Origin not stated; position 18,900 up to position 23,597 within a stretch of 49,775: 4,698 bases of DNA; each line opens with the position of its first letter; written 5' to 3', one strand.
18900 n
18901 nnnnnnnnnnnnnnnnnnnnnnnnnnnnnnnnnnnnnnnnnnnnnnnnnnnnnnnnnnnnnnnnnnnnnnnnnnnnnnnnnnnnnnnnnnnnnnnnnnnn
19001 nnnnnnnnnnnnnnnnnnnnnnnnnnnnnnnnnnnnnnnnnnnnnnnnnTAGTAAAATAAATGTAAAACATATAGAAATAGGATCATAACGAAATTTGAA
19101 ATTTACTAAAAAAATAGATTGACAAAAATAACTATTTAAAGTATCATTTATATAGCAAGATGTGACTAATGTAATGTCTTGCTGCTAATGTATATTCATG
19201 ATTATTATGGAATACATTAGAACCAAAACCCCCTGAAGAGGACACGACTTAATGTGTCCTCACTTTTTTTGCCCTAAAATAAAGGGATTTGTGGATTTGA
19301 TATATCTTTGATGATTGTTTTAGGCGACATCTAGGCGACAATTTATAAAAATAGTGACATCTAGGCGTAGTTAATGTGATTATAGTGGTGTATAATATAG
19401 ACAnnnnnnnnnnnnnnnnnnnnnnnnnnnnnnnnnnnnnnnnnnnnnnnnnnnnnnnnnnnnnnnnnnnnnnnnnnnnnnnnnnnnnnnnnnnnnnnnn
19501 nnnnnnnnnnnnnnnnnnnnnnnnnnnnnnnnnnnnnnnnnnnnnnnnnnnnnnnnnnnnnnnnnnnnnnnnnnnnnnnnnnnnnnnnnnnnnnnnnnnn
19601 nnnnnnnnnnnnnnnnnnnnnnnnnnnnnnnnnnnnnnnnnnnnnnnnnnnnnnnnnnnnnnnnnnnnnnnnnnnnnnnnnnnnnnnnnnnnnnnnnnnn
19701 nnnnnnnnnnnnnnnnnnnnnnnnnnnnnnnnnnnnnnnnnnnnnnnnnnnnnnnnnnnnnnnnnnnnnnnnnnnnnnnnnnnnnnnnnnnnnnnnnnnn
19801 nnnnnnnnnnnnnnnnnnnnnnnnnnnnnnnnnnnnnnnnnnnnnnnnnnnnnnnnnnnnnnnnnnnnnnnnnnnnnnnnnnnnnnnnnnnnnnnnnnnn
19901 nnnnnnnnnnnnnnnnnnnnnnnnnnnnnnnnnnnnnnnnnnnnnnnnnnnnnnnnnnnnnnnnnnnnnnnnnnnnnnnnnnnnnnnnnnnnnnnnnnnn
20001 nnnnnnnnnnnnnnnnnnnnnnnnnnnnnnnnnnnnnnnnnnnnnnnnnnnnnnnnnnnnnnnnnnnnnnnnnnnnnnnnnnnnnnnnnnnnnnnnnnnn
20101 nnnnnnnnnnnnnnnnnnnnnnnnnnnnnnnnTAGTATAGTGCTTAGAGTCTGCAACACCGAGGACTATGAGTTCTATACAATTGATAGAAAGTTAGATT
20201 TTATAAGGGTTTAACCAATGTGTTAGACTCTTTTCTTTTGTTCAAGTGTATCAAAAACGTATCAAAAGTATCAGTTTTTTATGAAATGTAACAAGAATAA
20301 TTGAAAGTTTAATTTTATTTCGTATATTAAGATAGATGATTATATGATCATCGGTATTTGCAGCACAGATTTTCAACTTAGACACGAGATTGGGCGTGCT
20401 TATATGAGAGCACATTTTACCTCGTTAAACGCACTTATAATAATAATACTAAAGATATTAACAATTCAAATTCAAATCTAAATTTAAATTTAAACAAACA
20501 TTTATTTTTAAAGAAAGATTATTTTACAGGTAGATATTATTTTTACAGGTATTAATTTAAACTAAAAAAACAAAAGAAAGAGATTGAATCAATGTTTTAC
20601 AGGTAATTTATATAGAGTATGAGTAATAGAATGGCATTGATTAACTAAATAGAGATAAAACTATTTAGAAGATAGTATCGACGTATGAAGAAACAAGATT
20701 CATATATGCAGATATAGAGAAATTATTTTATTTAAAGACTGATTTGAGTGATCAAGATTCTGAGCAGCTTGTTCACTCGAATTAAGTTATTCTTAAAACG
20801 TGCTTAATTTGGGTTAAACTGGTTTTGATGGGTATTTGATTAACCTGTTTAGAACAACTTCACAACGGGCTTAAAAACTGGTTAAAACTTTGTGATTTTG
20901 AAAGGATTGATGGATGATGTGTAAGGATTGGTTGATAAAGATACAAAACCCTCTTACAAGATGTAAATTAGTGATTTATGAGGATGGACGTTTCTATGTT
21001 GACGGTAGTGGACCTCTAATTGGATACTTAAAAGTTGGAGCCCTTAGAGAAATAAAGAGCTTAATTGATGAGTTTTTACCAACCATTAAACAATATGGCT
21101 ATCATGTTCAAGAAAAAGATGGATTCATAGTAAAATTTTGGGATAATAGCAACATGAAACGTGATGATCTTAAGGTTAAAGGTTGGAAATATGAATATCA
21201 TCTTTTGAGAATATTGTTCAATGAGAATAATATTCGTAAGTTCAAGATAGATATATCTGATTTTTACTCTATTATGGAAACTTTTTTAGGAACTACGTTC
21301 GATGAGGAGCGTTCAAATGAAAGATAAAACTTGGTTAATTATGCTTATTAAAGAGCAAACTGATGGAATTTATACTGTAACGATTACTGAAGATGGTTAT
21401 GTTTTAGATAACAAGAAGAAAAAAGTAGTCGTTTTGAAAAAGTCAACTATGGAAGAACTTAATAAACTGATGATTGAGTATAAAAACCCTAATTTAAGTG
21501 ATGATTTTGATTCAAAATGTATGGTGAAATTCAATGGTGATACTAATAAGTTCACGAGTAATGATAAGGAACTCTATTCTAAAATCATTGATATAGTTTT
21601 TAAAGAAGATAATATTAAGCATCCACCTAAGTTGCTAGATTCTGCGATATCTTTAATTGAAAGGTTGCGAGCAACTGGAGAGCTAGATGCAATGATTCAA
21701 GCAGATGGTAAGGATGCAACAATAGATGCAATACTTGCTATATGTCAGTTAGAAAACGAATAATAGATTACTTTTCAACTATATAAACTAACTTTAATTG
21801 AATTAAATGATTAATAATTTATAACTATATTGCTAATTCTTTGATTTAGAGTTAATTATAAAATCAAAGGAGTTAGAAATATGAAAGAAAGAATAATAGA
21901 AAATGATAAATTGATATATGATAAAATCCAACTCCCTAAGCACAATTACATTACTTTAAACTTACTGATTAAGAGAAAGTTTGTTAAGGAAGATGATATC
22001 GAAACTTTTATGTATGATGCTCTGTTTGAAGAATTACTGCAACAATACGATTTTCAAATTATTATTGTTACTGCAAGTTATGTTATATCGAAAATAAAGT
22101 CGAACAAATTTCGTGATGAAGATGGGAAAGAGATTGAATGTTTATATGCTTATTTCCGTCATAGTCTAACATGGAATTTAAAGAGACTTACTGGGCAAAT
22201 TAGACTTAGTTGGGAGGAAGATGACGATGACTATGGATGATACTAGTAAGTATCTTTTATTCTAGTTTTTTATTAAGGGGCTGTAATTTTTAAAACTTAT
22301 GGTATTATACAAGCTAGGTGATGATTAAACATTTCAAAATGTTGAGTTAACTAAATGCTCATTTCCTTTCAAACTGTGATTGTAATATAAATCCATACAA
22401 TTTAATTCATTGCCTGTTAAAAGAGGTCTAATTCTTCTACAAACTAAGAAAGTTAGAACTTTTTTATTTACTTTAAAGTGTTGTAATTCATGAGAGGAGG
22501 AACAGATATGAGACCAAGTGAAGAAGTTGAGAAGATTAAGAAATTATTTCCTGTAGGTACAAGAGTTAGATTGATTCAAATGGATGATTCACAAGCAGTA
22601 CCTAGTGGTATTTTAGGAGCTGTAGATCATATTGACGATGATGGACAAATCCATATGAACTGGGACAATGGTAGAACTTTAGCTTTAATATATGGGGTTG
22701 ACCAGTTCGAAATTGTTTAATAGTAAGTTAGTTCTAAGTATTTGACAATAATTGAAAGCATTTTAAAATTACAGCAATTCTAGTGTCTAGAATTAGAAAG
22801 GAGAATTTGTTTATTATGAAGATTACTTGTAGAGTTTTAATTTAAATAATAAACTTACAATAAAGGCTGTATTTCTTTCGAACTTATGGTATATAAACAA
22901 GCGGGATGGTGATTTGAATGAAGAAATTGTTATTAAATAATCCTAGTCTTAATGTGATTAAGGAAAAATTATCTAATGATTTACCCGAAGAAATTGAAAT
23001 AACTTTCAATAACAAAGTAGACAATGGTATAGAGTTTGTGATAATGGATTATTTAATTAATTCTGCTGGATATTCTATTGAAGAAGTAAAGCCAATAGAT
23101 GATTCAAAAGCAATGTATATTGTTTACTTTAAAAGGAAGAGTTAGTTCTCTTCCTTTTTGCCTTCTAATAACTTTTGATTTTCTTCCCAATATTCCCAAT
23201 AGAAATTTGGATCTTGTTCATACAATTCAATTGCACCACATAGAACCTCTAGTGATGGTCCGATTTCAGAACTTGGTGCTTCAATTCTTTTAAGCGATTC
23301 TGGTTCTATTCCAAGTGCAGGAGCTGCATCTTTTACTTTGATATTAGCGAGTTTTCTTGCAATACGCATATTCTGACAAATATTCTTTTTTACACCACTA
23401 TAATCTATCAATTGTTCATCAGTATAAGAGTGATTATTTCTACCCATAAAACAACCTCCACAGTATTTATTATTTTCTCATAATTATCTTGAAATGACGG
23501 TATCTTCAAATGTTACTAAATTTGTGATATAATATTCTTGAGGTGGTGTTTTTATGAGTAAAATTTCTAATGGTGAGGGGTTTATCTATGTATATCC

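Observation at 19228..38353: Tandem integrative elements sharing one att core but using different arm sites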

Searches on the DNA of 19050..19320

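Call 24: search_rna_families(source=window, start=19050, end=19320, threshold=evalue, max_evalue=10, show_alignments=2)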
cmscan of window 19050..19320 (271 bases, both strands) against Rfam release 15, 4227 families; matches with E-value up to 10: 3.
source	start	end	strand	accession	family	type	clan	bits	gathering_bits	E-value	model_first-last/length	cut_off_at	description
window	19195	19279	+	RF01573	DdR5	Gene; snRNA; snoRNA; CD-box;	-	18.7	70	2.5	1-81/81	no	Dictyostelium snoRNA DdR5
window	19235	19308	-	RF01820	RsaE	Gene; sRNA;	-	15.3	79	3.3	1-112/112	no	RNA Staph. aureus E (RoxS)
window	19105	19189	+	RF00125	IS128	Gene; sRNA;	-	10.4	80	10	103-204/209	no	IS128 RNA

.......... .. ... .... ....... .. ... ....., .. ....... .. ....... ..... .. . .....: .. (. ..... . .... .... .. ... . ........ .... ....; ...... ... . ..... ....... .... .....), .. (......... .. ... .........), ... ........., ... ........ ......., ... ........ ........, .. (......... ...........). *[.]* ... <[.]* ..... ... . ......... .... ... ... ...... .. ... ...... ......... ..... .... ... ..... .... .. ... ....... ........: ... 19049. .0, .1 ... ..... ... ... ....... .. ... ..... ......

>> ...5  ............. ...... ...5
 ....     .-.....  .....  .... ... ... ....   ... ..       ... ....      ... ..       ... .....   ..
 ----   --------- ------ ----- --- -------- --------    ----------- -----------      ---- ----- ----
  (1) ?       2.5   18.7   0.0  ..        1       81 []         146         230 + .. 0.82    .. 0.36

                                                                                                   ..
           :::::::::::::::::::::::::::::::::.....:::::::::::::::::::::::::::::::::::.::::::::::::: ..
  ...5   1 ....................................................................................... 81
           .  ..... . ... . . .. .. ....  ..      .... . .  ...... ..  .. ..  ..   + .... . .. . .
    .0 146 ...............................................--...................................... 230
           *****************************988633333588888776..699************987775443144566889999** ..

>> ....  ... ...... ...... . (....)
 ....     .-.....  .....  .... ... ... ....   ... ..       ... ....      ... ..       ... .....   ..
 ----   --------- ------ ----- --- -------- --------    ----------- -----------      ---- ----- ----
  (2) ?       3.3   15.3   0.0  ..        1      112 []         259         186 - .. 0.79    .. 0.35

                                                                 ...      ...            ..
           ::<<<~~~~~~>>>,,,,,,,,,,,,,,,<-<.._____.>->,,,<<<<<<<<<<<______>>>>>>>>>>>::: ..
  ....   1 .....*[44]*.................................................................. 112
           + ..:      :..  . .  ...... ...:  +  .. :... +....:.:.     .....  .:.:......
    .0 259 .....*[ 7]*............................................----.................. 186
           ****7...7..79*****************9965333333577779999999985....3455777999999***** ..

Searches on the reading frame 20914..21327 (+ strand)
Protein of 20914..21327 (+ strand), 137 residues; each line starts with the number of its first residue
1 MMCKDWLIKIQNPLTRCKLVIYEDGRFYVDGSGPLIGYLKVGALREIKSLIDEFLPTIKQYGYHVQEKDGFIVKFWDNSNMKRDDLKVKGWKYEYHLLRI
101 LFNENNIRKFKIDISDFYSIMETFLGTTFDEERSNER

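Call 12: search_protein_families(library=pfam, proteins=[window:20914-21327:+], max_evalue=0.01)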
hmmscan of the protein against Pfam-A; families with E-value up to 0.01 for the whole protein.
window:20914-21327:+ (137 aa): 2 families
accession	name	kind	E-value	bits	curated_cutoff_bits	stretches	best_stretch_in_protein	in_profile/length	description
PF20126.4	TumE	-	0.0036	17.7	23.4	0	55-101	19-59/81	Toxin TumE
PF23830.1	DUF7200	-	0.0077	17.1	27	0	86-123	43-80/89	Domain of unknown function (DUF7200)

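Call 46: search_protein_families(library=padloc, proteins=[window:20914-21327:+], max_evalue=0.001)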
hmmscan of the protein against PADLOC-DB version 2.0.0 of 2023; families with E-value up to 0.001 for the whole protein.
window:20914-21327:+ (137 aa): 0 families

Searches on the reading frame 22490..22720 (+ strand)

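Call 12: search_protein_families(library=pfam, proteins=[window:22490-22720:+], max_evalue=0.01)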
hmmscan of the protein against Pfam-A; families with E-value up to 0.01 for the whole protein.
window:22490-22720:+ (76 aa): 1 family
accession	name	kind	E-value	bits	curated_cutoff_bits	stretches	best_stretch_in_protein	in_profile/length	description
PF14192.12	DUF4314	-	1.6e-27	95.7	27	1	11-75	3-68/69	Domain of unknown function (DUF4314)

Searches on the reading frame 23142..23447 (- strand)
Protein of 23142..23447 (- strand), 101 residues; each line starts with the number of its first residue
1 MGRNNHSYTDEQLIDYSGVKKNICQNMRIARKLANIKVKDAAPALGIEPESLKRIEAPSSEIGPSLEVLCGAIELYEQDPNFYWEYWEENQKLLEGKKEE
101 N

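Call 12: search_protein_families(library=pfam, proteins=[window:23142-23447:-], max_evalue=0.01)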
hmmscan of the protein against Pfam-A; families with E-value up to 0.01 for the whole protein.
window:23142-23447:- (101 aa): 0 families

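Call 58: search_protein_families(library=phrogs, proteins=[window:23142-23447:-], max_evalue=0.001)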
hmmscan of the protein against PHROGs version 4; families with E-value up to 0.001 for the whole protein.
window:23142-23447:- (101 aa): 0 families
